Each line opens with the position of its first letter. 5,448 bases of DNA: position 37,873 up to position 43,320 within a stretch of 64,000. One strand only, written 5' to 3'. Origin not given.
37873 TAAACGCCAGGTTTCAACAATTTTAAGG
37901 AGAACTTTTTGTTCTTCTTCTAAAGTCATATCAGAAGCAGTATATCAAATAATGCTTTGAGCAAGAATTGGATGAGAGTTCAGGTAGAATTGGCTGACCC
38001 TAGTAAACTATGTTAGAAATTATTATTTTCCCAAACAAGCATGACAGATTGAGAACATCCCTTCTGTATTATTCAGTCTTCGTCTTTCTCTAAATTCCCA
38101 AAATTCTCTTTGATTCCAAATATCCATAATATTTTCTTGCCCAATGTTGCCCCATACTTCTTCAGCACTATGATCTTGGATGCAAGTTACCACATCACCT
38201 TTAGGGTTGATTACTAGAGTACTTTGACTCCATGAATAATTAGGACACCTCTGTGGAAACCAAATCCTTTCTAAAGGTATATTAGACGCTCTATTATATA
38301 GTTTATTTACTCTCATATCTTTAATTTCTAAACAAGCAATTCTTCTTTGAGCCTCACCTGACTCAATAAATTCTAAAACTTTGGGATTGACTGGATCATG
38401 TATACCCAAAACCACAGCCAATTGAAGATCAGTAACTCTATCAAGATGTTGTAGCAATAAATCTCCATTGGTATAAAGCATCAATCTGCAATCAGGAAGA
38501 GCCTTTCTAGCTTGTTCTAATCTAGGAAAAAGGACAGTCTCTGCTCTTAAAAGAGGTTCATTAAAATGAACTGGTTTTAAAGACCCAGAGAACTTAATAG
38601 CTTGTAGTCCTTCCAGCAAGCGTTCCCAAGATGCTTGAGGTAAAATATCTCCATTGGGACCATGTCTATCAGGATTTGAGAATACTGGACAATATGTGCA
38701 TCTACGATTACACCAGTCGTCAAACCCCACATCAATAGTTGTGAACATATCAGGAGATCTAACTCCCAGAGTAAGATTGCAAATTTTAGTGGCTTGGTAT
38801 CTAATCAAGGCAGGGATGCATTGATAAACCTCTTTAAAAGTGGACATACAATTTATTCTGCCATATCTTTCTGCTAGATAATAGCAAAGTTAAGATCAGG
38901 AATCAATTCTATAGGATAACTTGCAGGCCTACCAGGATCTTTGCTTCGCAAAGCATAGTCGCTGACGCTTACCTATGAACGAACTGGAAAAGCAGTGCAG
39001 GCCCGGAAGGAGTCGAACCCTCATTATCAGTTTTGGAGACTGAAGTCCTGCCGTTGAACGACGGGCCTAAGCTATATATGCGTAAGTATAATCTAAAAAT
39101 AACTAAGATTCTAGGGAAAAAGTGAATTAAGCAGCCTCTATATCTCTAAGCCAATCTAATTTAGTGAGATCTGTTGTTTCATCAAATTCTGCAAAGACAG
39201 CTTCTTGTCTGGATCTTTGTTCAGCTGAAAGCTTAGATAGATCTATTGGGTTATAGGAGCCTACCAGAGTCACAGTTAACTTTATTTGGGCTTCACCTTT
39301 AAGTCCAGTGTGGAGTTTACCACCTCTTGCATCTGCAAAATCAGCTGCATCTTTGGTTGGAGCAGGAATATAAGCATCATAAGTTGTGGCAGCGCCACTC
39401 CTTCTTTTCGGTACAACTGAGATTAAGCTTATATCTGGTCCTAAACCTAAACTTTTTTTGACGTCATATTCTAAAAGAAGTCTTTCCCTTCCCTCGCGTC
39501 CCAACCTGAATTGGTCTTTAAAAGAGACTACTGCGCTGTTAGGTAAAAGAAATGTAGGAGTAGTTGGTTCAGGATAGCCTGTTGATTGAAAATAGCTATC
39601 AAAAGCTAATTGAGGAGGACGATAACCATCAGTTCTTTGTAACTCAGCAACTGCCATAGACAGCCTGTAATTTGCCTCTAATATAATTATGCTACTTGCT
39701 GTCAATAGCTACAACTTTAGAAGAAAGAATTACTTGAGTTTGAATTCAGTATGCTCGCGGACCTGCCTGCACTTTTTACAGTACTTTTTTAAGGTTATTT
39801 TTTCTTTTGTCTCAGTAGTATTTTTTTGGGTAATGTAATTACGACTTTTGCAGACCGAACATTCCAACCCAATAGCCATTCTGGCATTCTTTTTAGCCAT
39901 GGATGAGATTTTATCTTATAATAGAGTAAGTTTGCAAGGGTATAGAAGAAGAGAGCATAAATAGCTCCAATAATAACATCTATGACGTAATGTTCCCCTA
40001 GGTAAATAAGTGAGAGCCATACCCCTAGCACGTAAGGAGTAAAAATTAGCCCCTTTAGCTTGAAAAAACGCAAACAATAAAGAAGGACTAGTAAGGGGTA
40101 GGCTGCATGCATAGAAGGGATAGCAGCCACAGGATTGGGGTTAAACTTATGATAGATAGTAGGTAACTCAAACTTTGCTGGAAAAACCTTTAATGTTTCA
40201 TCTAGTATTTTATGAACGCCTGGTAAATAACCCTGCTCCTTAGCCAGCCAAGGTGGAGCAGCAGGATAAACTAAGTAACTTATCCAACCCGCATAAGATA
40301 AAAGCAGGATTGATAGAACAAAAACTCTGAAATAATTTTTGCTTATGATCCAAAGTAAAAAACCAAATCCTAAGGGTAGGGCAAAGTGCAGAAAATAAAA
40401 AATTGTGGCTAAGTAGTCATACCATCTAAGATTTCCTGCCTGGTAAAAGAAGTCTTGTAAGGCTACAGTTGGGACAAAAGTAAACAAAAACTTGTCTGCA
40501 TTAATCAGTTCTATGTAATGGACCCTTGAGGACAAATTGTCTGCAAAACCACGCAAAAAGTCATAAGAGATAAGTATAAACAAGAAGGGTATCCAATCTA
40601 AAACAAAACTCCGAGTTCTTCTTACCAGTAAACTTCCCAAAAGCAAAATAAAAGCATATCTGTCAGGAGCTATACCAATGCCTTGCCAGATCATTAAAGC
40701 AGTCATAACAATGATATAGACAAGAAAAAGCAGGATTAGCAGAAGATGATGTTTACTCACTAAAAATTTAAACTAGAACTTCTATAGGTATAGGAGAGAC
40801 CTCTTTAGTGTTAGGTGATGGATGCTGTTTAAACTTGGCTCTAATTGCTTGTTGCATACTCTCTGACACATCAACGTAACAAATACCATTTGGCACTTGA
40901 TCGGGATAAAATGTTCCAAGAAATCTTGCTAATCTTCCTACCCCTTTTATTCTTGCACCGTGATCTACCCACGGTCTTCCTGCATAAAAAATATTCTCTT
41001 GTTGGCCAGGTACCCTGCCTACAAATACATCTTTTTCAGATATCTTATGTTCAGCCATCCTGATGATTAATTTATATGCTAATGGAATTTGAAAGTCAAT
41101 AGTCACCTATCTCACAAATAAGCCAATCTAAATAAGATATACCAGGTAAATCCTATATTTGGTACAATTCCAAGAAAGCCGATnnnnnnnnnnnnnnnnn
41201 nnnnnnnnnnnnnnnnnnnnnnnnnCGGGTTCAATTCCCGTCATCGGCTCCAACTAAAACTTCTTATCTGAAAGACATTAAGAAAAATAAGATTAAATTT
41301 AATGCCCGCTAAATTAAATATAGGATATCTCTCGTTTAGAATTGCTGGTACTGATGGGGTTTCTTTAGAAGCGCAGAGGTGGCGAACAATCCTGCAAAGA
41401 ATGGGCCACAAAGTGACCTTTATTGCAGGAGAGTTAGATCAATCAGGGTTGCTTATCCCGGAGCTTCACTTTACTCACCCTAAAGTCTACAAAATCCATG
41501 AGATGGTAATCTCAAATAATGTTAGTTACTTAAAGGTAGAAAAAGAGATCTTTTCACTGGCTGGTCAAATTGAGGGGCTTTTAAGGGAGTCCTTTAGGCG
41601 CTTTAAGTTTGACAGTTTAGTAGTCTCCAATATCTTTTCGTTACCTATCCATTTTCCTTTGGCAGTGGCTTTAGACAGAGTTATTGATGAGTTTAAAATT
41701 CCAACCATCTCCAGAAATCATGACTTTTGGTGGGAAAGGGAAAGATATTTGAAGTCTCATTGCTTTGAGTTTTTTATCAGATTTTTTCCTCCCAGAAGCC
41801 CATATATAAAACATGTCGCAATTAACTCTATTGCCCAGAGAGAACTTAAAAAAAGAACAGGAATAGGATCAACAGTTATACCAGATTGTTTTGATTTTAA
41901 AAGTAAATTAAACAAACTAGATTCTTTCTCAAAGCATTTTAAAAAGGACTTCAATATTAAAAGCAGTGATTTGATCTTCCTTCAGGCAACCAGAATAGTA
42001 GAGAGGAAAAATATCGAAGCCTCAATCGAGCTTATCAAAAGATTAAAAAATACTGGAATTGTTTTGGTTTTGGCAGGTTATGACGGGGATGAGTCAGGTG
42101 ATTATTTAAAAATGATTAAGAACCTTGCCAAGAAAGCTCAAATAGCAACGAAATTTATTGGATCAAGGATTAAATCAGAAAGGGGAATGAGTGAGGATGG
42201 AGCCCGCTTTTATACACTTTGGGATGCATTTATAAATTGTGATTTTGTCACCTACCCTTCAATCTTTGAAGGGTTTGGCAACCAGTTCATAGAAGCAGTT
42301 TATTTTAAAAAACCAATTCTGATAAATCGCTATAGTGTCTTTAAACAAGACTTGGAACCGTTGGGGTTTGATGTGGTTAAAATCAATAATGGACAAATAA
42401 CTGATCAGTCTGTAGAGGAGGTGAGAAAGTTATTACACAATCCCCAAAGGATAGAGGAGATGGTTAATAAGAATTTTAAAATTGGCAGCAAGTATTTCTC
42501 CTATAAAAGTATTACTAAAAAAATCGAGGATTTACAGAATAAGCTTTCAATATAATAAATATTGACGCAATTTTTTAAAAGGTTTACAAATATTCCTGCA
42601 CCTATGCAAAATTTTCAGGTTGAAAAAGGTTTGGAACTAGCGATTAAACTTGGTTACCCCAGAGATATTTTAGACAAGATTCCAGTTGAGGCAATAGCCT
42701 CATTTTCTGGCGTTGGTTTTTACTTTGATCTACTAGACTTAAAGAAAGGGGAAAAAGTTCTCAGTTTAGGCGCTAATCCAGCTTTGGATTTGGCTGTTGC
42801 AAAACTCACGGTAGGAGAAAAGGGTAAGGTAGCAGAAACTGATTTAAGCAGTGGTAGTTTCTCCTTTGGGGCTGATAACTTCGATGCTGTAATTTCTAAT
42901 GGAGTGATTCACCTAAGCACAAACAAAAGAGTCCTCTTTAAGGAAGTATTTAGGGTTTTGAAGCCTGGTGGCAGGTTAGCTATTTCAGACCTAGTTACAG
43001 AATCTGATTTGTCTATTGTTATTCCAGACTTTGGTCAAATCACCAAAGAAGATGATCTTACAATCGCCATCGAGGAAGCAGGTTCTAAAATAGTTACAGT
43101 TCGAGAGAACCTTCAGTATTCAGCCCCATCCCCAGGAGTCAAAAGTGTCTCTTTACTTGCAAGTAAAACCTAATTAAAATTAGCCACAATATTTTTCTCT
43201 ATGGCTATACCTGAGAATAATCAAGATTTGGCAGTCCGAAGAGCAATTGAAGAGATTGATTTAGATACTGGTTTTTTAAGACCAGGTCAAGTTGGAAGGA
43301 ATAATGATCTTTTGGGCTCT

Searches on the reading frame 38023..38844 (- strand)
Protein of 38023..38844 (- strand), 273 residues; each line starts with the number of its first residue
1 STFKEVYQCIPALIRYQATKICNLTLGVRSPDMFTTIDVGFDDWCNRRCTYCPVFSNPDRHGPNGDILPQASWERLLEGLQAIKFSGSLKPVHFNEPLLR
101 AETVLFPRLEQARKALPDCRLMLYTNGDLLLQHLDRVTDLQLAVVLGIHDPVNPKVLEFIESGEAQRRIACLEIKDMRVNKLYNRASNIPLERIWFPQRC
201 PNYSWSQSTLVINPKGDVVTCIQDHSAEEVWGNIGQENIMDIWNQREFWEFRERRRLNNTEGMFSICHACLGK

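Call 49: search_protein_families(library=pfam, proteins=[window:38023-38844:-], max_evalue=0.0001)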
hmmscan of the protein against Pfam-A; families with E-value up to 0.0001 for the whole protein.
window:38023-38844:- (273 aa): 2 families
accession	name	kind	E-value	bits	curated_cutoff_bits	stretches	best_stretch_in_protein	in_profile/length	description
PF13186.11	SPASM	-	3.7e-11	43.6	21.5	1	205-270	3-66/67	Iron-sulfur cluster-binding domain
PF04055.27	Radical_SAM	-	7.8e-08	33.1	29.5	1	43-173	5-134/166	Radical SAM superfamily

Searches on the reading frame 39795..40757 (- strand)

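Call 49: search_protein_families(library=pfam, proteins=[window:39795-40757:-], max_evalue=0.0001)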
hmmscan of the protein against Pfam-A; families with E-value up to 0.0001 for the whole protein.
window:39795-40757:- (320 aa): 2 families
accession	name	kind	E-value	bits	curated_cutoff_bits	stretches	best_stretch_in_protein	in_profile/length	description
PF14378.12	PAP2_3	-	5e-23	82.3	27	1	83-272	2-188/190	PAP2 superfamily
PF01569.27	PAP2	-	1.1e-05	25.6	27.2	1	214-281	52-127/130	PAP2 superfamily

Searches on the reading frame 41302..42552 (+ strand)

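Call 49: search_protein_families(library=pfam, proteins=[window:41302-42552:+], max_evalue=0.0001)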
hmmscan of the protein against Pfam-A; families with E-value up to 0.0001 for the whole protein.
window:41302-42552:+ (417 aa): 2 families
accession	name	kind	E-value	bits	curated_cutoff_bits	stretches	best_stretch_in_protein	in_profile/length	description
PF00534.26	Glycos_transf_1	-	7.8e-15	55.3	26.4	1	213-390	5-168/172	Glycosyl transferases group 1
PF13692.12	Glyco_trans_1_4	-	2.5e-05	25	27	1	229-345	7-109/142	Glycosyl transferases group 1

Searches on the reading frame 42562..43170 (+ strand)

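Call 49: search_protein_families(library=pfam, proteins=[window:42562-43170:+], max_evalue=0.0001)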
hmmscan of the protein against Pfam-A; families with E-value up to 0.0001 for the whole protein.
window:42562-43170:+ (203 aa): 5 families
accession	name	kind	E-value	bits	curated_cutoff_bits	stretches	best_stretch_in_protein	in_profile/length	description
PF08241.18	Methyltransf_11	-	6.1e-10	40.1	21.2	1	50-141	6-95/95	Methyltransferase domain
PF13847.12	Methyltransf_31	-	1.6e-09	38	27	1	102-163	70-125/145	Methyltransferase domain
PF20922.3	Anamorsin_N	-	5.2e-06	26.7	27.1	1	83-148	27-94/163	Anamorsin, N-terminal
PF08242.18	Methyltransf_12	-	6.2e-06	27.3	30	1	86-139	44-98/98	Methyltransferase domain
PF13649.12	Methyltransf_25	-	6.7e-06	27.1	27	1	87-137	47-97/97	Methyltransferase domain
